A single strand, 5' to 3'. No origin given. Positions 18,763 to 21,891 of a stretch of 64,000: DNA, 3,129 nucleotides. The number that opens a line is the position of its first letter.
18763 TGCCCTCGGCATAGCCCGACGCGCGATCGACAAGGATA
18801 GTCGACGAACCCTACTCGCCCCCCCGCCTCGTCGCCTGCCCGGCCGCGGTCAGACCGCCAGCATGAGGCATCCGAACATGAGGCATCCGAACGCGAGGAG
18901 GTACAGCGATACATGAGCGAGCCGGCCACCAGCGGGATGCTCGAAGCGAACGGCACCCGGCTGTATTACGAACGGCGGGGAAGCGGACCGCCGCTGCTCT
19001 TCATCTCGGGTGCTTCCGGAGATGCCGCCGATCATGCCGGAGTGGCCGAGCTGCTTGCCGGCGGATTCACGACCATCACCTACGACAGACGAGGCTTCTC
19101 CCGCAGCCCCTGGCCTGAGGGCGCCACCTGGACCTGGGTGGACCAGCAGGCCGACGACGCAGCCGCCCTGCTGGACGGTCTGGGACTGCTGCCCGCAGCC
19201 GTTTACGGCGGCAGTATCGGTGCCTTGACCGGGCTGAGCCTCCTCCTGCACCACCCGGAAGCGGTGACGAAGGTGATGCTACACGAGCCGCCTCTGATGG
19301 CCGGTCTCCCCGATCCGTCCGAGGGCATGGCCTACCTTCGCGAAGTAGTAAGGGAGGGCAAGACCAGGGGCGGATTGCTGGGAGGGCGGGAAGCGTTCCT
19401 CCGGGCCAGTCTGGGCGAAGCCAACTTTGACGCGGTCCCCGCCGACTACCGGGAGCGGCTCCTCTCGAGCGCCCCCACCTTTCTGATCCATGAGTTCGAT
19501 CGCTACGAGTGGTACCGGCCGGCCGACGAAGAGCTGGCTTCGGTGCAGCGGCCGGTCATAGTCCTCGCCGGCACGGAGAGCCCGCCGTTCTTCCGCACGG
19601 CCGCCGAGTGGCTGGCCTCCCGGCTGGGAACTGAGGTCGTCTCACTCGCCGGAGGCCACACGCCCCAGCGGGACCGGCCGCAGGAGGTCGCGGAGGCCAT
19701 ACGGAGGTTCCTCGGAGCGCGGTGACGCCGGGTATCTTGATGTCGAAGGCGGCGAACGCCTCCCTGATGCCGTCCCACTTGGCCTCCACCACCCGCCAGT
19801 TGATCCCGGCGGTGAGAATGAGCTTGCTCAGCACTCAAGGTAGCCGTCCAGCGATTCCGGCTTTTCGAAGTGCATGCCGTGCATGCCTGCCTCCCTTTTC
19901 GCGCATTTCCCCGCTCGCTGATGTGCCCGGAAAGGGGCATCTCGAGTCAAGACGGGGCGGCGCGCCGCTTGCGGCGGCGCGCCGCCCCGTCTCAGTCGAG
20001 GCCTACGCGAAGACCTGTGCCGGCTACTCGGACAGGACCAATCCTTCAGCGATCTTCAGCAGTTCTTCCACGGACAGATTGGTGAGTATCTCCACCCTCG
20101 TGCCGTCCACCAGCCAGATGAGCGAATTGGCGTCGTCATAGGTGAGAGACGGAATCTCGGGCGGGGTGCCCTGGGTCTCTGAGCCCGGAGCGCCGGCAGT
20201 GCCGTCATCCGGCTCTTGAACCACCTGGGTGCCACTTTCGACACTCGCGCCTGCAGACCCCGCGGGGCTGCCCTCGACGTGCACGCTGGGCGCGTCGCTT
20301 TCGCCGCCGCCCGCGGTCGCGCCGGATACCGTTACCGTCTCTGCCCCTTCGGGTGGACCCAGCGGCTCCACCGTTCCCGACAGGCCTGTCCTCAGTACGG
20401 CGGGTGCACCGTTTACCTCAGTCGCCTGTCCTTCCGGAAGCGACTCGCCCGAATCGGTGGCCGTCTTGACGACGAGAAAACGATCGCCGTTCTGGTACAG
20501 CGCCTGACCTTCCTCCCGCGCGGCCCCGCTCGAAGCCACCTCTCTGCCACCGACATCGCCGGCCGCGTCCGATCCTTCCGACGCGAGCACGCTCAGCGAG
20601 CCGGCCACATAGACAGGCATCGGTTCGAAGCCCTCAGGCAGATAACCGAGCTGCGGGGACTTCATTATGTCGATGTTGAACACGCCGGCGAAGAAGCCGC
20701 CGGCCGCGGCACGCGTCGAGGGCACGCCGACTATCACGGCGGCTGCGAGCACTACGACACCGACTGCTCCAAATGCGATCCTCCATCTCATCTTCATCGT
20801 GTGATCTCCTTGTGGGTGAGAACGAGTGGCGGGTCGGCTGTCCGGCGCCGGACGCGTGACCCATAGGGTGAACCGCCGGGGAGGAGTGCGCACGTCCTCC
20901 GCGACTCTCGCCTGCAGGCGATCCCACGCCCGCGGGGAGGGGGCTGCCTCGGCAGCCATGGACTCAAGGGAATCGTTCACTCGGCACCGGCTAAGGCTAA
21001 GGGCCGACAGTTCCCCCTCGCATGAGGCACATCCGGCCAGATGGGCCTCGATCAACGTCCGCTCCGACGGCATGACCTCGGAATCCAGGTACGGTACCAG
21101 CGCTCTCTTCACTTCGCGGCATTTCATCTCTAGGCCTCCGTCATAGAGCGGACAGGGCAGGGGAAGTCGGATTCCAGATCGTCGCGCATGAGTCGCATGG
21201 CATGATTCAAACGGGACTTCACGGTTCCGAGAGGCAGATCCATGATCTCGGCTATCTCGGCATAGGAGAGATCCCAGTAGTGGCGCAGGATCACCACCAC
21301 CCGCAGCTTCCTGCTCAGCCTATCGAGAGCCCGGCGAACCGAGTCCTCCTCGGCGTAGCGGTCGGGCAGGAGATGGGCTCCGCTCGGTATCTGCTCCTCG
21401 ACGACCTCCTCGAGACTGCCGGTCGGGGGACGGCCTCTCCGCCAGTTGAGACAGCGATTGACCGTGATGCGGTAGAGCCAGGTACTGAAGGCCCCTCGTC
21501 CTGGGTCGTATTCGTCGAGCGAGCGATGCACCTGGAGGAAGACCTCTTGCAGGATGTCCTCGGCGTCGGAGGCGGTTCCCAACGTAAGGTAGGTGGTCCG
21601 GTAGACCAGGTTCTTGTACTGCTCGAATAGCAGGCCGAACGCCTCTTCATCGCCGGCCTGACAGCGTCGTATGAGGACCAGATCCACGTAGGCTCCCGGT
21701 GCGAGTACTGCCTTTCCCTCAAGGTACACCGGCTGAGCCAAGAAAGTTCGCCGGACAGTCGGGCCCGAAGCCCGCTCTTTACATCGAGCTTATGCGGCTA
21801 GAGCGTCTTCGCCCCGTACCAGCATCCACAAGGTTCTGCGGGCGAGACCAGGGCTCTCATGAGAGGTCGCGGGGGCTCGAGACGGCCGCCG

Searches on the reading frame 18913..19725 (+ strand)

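Call 55: search_protein_families(library=pfam, proteins=[window:18913-19725:+], max_evalue=0.00001)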
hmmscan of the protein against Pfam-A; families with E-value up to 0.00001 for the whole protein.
window:18913-19725:+ (270 aa): 3 families
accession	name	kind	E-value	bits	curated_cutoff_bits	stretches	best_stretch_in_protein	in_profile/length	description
PF00561.26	Abhydrolase_1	-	1.7e-15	57.8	25.8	1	26-252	1-241/245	alpha/beta hydrolase fold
PF12697.13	Abhydrolase_6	-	6.6e-15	56.8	26.3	1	28-262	1-217/217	Alpha/beta hydrolase family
PF12146.15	Hydrolase_4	-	4.2e-08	33.2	27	1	44-130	24-113/239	Serine aminopeptidase, S33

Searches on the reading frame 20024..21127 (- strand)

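Call 55: search_protein_families(library=pfam, proteins=[window:20024-21127:-], max_evalue=0.00001)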
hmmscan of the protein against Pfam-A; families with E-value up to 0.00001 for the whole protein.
window:20024-21127:- (367 aa): 1 family
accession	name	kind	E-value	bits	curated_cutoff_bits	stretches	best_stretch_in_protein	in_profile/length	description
PF13490.11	zf-HC2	-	1.1e-09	38.6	22.2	1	3-36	1-34/35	Putative zinc-finger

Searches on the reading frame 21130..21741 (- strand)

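Call 55: search_protein_families(library=pfam, proteins=[window:21130-21741:-], max_evalue=0.00001)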
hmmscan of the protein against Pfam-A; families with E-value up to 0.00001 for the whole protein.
window:21130-21741:- (203 aa): 3 families
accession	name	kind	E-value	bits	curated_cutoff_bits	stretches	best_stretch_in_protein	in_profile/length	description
PF04542.20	Sigma70_r2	-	3.2e-20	72.1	24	1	38-103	1-67/71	Sigma-70 region 2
PF08281.18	Sigma70_r4_2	-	7.1e-15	54.8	25.7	1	134-184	3-53/54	Sigma-70, region 4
PF04545.22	Sigma70_r4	-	2.8e-11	43.2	24.1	1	138-186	1-49/50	Sigma-70, region 4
